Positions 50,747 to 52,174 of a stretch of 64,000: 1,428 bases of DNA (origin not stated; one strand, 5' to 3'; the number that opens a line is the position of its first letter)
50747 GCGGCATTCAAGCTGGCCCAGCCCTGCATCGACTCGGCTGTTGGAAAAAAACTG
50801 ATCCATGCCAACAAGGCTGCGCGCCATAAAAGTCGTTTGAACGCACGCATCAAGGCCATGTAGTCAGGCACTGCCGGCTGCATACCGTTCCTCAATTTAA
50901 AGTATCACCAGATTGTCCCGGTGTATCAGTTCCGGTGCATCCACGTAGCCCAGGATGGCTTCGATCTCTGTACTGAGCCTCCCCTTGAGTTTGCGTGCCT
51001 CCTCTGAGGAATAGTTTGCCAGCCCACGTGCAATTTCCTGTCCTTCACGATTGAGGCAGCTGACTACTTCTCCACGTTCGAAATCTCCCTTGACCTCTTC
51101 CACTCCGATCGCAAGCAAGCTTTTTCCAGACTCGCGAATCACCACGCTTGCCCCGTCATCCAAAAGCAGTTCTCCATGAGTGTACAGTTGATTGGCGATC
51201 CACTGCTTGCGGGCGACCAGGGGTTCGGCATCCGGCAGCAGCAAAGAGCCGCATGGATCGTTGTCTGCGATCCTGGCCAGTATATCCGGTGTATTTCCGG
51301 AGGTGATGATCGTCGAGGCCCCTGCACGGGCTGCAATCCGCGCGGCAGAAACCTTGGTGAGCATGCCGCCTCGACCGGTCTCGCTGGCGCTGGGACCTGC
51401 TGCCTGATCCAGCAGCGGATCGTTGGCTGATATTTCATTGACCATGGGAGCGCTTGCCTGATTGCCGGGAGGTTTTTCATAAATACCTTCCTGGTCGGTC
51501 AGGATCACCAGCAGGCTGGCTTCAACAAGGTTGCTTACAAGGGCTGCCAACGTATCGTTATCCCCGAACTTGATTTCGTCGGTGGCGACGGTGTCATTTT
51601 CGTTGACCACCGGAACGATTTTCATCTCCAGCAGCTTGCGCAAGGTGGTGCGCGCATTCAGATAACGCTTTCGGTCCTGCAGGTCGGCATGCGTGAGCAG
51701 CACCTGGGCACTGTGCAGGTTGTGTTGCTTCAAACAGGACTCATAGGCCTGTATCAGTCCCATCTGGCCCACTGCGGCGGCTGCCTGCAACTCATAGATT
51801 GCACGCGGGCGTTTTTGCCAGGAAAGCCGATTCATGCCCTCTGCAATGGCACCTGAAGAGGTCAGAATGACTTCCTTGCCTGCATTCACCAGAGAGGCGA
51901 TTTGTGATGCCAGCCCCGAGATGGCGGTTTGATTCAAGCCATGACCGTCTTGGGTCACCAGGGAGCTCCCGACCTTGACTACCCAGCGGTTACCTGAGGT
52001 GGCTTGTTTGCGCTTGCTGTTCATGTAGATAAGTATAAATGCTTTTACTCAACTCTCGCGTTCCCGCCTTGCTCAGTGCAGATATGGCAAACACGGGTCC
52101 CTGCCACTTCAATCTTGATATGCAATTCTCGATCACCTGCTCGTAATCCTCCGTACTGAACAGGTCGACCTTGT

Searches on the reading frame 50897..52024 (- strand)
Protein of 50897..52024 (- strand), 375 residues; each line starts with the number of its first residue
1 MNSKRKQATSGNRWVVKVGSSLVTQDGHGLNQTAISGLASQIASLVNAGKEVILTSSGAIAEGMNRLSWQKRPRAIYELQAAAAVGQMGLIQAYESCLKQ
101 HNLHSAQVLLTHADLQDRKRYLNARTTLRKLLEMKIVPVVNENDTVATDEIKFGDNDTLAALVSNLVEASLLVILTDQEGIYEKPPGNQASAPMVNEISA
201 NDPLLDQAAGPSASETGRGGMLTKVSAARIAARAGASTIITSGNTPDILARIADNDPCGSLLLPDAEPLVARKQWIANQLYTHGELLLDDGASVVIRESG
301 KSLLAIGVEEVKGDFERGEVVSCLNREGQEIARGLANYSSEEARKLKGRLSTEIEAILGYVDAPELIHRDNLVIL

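Call 94: search_protein_families(library=pfam, proteins=[window:50897-52024:-], max_evalue=0.00001)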
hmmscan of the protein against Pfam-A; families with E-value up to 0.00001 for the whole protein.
window:50897-52024:- (375 aa): 2 families
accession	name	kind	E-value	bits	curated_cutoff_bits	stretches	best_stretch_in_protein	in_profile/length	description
PF00696.33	AA_kinase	-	8.2e-46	157.1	24.9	1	12-241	1-233/234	Amino acid kinase family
PF01472.26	PUA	-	2.6e-20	72.6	24.8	1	284-358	1-74/74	PUA domain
